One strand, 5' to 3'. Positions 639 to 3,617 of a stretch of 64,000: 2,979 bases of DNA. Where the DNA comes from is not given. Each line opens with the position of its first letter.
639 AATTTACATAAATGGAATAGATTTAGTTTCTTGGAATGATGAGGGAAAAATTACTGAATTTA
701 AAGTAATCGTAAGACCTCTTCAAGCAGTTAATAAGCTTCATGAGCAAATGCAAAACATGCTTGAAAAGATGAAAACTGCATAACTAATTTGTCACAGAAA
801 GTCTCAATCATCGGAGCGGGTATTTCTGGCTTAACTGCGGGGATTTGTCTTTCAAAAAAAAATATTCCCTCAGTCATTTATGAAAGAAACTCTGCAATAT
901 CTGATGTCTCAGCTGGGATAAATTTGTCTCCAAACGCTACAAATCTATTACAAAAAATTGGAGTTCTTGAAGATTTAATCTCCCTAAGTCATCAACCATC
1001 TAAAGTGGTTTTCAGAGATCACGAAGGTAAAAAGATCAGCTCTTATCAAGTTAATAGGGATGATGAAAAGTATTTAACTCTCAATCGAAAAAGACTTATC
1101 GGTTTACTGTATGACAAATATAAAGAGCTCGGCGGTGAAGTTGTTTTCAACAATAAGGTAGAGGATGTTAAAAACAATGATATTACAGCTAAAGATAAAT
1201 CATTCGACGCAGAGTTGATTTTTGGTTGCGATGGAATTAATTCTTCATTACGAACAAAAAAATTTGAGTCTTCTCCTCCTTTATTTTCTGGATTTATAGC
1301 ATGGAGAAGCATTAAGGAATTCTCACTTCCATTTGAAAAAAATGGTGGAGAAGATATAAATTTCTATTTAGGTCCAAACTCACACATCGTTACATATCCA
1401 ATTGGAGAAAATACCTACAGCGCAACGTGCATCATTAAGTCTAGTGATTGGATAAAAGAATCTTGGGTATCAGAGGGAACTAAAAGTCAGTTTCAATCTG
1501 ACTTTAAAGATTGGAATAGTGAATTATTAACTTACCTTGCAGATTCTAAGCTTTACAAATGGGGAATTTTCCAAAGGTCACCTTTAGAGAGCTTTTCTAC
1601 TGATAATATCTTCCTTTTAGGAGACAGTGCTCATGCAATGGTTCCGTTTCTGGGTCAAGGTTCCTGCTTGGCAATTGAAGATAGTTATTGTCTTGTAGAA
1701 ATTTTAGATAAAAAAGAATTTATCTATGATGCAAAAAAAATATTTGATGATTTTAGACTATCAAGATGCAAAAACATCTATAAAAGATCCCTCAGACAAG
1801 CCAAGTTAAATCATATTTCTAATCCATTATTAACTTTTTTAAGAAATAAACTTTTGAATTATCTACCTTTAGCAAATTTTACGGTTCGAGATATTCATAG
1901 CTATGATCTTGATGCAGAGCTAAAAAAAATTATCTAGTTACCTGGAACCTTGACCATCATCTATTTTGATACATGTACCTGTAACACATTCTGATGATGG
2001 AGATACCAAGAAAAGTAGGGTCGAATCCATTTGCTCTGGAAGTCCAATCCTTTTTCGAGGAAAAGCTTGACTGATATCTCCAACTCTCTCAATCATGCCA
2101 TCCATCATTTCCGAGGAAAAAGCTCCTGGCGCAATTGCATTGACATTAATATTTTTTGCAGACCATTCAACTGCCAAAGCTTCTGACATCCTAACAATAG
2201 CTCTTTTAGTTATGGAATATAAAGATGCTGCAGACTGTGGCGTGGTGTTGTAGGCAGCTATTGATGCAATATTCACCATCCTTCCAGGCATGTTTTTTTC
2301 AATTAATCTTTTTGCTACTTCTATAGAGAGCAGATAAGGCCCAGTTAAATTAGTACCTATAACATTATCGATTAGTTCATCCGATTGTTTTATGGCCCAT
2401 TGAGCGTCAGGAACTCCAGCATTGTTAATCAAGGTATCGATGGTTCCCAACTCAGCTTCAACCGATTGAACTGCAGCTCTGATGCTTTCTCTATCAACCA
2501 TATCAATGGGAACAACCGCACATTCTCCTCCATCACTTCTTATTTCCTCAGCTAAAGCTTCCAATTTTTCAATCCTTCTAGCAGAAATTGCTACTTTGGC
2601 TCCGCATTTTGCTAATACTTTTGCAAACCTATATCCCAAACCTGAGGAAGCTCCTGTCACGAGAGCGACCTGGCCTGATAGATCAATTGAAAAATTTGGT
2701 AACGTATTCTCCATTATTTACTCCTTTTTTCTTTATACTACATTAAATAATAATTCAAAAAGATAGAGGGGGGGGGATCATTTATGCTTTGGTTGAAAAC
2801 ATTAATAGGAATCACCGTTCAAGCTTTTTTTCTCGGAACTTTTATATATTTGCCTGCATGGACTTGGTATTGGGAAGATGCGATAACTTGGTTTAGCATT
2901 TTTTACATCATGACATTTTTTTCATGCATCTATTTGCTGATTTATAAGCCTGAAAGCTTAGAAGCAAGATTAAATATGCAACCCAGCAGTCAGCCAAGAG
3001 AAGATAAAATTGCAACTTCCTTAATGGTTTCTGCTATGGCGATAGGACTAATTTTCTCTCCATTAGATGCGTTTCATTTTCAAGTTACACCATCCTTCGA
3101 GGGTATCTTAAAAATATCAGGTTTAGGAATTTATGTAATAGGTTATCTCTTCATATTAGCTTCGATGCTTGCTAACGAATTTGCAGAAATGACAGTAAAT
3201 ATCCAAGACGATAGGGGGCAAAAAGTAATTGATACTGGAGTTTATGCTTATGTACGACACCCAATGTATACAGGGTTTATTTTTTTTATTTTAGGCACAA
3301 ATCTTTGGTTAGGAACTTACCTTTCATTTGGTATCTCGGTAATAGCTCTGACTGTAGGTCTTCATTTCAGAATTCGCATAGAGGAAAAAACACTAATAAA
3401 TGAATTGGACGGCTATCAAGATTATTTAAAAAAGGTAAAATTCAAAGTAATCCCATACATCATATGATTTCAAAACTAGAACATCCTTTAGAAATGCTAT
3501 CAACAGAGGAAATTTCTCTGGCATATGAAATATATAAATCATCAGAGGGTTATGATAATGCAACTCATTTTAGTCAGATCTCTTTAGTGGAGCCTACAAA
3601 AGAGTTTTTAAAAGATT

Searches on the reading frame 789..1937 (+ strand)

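Call 8: search_protein_families(library=pfam, proteins=[window:789-1937:+], max_evalue=0.00001)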
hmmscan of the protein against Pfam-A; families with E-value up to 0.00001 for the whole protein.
window:789-1937:+ (382 aa): 2 families
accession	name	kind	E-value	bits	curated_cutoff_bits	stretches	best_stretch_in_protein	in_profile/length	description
PF01494.25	FAD_binding_3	-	2.2e-22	80.2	22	1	4-306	3-318/349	FAD binding domain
PF08491.16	SE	-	2.8e-06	27.1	20.1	1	141-347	2-201/276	Squalene epoxidase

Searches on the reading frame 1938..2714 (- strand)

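Call 8: search_protein_families(library=pfam, proteins=[window:1938-2714:-], max_evalue=0.00001)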
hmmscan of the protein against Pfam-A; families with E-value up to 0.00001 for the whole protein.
window:1938-2714:- (258 aa): 4 families
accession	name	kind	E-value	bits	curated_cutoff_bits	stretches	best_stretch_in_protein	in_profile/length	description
PF00106.31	adh_short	-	5.9e-48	163.4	26.6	1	15-205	1-188/195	short chain dehydrogenase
PF13561.12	adh_short_C2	-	9.7e-46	156.7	27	1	21-254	1-234/236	Enoyl-(Acyl carrier protein) reductase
PF08659.16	KR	-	2.2e-12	47.7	22.6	1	17-169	3-152/180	KR domain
PF01370.27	Epimerase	-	6.4e-07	29.5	20.9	1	17-210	1-192/240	NAD dependent epimerase/dehydratase family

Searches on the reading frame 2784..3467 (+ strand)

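Call 8: search_protein_families(library=pfam, proteins=[window:2784-3467:+], max_evalue=0.00001)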
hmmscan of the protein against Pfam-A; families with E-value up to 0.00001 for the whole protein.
window:2784-3467:+ (227 aa): 3 families
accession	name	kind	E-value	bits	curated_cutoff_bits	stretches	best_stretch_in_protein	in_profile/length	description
PF04191.18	PEMT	-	5.5e-12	46.5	25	1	111-204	4-98/105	Phospholipid methyltransferase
PF04140.19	ICMT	-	6.1e-11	43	24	1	118-205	6-94/95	Isoprenylcysteine carboxyl methyltransferase (ICMT) family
PF01222.22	ERG4_ERG24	-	2.9e-06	26.8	27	1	137-226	340-431/432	Ergosterol biosynthesis ERG4/ERG24 family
